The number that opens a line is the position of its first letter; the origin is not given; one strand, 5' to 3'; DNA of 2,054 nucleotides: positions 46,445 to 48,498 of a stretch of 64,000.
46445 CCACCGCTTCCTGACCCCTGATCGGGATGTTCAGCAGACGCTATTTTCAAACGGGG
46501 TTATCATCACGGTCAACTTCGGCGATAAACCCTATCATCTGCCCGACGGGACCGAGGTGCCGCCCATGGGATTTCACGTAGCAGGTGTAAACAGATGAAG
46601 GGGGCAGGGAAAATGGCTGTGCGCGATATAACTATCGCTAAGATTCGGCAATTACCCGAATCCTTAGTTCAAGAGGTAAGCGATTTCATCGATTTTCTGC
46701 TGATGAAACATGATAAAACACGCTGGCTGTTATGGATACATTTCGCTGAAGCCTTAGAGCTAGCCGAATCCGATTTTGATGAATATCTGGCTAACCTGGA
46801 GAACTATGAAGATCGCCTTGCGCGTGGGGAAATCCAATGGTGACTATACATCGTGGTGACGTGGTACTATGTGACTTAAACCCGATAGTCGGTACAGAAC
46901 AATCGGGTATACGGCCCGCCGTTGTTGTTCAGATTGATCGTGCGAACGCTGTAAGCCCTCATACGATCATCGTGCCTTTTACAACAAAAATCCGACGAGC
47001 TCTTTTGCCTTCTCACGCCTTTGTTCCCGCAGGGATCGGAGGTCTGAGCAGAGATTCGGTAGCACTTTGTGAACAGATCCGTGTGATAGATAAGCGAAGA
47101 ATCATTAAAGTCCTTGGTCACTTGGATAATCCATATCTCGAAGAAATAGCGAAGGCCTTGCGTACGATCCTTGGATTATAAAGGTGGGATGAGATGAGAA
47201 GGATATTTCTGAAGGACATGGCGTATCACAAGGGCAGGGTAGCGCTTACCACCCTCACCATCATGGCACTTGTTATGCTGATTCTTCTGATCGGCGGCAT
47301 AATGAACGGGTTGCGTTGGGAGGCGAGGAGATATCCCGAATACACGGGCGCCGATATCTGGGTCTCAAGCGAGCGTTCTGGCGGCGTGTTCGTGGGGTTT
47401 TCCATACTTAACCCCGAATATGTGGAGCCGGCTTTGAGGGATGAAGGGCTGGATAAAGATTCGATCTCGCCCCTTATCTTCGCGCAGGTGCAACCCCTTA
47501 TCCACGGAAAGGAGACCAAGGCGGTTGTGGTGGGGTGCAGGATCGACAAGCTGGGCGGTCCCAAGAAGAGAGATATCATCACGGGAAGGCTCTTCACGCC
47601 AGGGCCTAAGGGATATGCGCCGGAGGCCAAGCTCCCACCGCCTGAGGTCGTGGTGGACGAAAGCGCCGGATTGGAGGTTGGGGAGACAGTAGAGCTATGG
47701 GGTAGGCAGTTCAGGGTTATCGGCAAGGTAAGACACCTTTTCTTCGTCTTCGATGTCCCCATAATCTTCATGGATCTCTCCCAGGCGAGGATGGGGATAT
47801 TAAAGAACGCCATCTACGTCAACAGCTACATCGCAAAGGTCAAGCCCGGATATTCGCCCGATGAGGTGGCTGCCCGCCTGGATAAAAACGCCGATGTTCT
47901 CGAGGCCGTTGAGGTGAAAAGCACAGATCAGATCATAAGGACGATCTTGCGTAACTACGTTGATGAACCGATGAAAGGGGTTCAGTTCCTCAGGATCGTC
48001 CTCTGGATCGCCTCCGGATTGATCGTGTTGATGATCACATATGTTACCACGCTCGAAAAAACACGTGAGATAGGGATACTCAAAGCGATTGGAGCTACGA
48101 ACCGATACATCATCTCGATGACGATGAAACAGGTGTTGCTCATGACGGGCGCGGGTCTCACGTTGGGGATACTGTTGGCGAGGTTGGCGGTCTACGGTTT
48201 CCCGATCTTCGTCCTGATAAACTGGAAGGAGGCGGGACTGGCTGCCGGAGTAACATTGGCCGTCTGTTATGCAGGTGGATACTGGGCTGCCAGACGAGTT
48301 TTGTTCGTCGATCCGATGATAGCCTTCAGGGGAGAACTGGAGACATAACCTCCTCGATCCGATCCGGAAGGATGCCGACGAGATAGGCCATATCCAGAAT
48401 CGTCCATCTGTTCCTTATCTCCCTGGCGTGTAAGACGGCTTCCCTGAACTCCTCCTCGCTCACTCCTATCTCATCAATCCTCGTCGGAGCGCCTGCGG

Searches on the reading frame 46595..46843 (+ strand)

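Call 62: search_protein_families(library=pfam, proteins=[window:46595-46843:+], max_evalue=0.01)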
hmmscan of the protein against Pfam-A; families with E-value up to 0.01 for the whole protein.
window:46595-46843:+ (82 aa): 1 family
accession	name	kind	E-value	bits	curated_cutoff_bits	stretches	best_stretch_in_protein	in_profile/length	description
PF10047.15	DUF2281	-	1.4e-07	32.4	26.5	1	14-42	3-31/64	Protein of unknown function (DUF2281)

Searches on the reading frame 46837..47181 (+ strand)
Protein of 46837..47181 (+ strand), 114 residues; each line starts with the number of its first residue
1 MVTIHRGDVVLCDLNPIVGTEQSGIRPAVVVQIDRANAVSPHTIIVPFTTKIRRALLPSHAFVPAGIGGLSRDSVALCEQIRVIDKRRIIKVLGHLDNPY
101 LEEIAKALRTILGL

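Call 58: search_protein_families(library=pfam, proteins=[window:46837-47181:+], max_evalue=0.01)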
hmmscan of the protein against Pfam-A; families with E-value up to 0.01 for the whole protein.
window:46837-47181:+ (114 aa): 1 family
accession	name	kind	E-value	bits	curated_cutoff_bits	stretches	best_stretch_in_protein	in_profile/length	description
PF02452.23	PemK_toxin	-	5.5e-29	101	23.1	1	6-112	2-109/109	PemK-like, MazF-like toxin of type II toxin-antitoxin system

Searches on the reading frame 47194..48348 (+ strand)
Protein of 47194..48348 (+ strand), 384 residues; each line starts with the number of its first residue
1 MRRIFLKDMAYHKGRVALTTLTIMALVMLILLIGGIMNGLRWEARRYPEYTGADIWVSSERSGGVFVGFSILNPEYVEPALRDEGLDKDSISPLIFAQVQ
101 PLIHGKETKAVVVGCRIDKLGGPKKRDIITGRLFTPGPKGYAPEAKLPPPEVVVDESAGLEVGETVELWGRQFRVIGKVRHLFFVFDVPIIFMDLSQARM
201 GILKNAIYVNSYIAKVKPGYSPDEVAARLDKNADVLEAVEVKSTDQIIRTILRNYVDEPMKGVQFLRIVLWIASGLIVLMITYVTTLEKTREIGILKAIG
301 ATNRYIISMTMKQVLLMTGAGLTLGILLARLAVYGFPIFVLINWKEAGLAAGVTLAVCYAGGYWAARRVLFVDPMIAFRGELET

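Call 62: search_protein_families(library=pfam, proteins=[window:47194-48348:+], max_evalue=0.01)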
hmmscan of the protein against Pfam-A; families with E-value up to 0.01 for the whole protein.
window:47194-48348:+ (384 aa): 3 families
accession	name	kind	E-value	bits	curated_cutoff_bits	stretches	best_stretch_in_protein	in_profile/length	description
PF12704.14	MacB_PCD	-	5.7e-12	46.8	27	1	17-230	2-205/207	MacB-like periplasmic core domain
PF02687.27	FtsX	-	5.8e-10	39.7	25.5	1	268-372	5-118/120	FtsX-like permease C-terminal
PF09378.16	HAS-barrel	-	0.0016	18.9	25.2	0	150-207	13-64/90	HAS barrel domain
